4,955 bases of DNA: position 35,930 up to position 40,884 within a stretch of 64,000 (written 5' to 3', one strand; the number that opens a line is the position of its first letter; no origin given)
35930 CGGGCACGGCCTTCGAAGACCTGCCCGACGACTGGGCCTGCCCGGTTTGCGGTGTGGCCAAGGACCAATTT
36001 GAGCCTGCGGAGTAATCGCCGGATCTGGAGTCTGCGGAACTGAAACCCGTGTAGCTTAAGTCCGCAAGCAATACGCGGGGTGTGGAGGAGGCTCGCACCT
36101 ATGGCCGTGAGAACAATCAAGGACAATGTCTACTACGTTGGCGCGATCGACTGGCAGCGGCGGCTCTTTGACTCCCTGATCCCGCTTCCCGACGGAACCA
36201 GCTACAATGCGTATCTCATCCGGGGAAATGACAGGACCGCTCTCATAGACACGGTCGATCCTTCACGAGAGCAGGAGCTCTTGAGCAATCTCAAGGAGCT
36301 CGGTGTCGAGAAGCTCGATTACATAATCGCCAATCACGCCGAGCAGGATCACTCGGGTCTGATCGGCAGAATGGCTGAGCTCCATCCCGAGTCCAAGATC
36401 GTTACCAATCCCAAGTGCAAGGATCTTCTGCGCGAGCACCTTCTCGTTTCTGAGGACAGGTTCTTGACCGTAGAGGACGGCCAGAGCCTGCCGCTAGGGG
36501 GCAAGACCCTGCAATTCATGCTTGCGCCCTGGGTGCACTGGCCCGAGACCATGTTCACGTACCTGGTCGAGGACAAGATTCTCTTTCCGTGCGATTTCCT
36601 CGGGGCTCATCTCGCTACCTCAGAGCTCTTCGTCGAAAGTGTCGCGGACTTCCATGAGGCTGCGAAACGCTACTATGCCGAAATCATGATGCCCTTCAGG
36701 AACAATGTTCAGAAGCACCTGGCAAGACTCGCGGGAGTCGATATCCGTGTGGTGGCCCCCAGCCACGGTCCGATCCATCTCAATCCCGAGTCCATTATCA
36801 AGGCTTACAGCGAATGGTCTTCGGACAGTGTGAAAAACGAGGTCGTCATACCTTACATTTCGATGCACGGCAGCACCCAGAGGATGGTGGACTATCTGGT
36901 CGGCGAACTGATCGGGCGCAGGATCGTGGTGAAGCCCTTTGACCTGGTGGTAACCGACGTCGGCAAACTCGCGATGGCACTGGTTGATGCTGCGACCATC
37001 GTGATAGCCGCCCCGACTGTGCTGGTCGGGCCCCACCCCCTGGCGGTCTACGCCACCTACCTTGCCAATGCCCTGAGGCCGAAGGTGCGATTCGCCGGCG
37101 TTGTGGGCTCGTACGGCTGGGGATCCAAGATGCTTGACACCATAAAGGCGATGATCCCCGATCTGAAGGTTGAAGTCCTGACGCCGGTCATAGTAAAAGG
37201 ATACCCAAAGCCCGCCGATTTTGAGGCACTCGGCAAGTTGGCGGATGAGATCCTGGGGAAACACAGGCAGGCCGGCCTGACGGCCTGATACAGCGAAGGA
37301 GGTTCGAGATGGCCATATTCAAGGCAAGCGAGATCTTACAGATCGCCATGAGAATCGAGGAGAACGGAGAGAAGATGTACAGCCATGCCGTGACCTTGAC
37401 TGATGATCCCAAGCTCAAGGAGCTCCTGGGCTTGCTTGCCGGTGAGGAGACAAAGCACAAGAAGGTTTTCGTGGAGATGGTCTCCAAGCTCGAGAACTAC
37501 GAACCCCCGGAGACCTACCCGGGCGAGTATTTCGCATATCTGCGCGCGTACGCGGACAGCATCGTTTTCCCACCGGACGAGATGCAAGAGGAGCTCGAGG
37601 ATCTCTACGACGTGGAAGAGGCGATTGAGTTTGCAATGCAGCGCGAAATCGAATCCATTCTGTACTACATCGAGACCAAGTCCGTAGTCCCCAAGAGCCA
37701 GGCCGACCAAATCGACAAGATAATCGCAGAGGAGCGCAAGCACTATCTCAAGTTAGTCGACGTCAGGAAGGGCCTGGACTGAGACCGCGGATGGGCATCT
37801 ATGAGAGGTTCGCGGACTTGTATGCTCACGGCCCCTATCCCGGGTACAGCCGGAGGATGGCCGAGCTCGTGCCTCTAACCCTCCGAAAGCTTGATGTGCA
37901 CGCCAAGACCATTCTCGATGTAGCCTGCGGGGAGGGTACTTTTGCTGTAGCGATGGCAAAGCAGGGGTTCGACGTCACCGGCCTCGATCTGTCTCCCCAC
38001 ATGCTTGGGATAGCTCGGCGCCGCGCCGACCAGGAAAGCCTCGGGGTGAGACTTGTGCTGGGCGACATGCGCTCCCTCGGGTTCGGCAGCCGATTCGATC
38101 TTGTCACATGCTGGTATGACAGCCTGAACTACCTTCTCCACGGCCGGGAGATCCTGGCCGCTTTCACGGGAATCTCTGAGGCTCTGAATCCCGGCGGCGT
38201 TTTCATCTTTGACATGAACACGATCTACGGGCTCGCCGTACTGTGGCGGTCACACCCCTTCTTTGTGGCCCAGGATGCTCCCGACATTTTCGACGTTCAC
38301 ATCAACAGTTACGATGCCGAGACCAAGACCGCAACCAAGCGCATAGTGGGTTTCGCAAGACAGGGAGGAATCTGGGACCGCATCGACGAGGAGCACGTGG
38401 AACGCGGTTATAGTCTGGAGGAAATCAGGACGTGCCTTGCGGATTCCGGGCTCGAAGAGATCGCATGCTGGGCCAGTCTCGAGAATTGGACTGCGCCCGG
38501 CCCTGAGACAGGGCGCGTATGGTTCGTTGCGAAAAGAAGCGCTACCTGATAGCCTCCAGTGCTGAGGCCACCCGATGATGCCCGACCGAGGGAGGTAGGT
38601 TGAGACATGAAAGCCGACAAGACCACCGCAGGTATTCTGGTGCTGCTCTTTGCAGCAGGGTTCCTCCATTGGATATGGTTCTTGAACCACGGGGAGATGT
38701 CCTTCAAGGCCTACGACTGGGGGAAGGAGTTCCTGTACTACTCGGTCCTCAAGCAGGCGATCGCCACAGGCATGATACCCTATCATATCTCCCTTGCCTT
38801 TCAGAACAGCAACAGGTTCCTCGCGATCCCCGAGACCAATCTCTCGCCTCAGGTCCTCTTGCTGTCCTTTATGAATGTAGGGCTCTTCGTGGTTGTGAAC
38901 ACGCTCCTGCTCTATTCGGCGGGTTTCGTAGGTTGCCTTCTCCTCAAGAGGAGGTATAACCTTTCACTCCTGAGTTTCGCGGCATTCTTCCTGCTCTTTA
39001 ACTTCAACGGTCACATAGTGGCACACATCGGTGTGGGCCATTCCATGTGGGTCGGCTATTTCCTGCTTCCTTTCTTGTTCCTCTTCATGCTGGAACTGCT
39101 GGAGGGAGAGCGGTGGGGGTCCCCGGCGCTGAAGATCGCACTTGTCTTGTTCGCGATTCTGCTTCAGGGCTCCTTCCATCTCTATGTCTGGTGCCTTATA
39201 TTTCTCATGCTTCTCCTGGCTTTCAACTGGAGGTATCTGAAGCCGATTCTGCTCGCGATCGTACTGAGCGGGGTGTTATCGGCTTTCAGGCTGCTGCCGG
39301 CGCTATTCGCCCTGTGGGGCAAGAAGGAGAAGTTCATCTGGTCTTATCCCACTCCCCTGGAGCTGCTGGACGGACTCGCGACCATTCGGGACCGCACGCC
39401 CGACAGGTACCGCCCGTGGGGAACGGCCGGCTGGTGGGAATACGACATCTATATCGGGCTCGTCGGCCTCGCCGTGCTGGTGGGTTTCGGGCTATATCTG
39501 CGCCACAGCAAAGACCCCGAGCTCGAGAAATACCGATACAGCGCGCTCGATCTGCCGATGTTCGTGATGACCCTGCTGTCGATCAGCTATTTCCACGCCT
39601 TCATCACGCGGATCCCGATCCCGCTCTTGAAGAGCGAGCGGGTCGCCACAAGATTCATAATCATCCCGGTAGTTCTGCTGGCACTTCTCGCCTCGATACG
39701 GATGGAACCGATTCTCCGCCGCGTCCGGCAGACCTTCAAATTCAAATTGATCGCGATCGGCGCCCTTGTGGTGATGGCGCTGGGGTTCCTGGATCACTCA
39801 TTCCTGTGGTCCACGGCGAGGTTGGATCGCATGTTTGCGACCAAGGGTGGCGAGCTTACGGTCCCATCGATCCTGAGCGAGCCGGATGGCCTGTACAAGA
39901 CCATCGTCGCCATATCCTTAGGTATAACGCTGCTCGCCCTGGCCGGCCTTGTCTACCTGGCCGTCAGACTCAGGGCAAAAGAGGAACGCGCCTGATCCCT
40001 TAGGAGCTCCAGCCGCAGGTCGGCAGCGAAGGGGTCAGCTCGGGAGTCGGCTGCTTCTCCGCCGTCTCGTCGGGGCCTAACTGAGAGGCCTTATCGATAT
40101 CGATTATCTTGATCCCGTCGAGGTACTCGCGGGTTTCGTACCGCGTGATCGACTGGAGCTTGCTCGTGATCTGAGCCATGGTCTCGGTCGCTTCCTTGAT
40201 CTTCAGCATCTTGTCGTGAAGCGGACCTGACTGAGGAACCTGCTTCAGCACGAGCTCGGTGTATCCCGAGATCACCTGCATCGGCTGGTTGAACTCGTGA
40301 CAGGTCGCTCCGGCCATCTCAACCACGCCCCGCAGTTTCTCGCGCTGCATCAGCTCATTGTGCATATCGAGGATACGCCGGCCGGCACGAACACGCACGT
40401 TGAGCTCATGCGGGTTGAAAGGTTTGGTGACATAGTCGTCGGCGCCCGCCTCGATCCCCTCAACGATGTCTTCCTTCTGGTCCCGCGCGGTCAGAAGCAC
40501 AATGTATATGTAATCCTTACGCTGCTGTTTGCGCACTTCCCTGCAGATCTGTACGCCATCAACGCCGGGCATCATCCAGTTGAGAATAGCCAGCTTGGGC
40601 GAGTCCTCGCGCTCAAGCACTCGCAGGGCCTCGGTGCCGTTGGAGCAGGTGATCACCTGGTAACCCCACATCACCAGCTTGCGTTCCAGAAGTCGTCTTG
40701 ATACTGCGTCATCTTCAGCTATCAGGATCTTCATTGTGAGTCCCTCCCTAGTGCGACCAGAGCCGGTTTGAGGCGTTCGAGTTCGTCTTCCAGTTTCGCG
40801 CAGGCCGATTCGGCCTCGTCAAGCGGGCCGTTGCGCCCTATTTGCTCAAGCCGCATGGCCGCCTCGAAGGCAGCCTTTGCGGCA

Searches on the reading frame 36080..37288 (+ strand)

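Call 39: search_protein_families(library=pfam, proteins=[window:36080-37288:+], max_evalue=0.00001)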
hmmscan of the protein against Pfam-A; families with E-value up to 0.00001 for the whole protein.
window:36080-37288:+ (402 aa): 2 families
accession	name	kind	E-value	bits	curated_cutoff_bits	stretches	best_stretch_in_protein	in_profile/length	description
PF19583.5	ODP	-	2.5e-24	86.6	27.2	1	42-230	3-194/194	ODP family beta lactamase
PF00753.33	Lactamase_B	-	6.6e-11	43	22.7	1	40-178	4-155/196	Metallo-beta-lactamase superfamily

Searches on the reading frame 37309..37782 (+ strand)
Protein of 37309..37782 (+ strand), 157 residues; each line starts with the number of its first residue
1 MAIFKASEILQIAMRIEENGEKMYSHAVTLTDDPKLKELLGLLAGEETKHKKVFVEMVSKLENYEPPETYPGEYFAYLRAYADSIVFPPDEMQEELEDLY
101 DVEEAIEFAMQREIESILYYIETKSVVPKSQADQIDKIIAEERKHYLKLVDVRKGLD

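Call 39: search_protein_families(library=pfam, proteins=[window:37309-37782:+], max_evalue=0.00001)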
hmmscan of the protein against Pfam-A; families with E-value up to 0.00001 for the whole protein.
window:37309-37782:+ (157 aa): 1 family
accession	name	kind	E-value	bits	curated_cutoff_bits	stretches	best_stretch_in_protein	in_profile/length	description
PF02915.23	Rubrerythrin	-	2.7e-10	41.2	22.8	1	8-149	1-133/137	Rubrerythrin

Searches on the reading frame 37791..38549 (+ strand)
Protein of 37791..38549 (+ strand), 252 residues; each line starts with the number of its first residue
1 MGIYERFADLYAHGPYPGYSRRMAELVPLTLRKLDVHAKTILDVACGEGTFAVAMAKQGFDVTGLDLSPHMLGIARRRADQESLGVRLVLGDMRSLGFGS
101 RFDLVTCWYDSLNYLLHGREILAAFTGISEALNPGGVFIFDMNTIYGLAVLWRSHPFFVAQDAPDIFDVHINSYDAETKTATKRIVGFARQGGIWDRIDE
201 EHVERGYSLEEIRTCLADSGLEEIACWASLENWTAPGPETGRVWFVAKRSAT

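Call 39: search_protein_families(library=pfam, proteins=[window:37791-38549:+], max_evalue=0.00001)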
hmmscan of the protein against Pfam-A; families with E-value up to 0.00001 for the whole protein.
window:37791-38549:+ (252 aa): 7 families
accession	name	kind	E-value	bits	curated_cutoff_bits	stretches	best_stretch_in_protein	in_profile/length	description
PF13649.12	Methyltransf_25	-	6.1e-22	78.6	27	1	41-136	1-97/97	Methyltransferase domain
PF08241.18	Methyltransf_11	-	2.8e-16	60.4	21.2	1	42-140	1-95/95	Methyltransferase domain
PF13847.12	Methyltransf_31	-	8.3e-14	51.9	27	1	38-140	4-109/145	Methyltransferase domain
PF08242.18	Methyltransf_12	-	2.1e-13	51.2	30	1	42-138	1-98/98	Methyltransferase domain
PF13489.12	Methyltransf_23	-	7.1e-13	49.1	27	1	21-221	7-159/164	Methyltransferase domain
PF01209.24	Ubie_methyltran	-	7.6e-07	29.2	20.1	1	37-136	47-147/233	ubiE/COQ5 methyltransferase family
PF05401.17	NodS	-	7.9e-06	26.3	24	0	21-141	29-145/201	Nodulation protein S (NodS)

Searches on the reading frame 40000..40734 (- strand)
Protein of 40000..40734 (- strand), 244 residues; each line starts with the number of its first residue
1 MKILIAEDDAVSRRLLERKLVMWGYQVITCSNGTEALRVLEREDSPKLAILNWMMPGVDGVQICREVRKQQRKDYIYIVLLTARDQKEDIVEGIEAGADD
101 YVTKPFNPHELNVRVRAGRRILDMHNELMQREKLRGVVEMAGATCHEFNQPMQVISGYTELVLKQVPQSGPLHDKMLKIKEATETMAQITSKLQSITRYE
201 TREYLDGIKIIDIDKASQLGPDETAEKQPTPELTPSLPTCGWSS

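Call 63: search_protein_families(library=pfam, proteins=[window:40000-40734:-], max_evalue=0.00001)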
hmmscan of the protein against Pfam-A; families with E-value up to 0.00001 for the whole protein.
window:40000-40734:- (244 aa): 2 families
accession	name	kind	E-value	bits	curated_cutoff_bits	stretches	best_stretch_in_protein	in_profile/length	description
PF00072.30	Response_reg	-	2.8e-26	92.3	30.2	1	3-115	1-110/111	Response regulator receiver domain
PF00512.31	HisKA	-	2.6e-06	27.8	26.9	0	139-200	4-64/66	His Kinase A (phospho-acceptor) domain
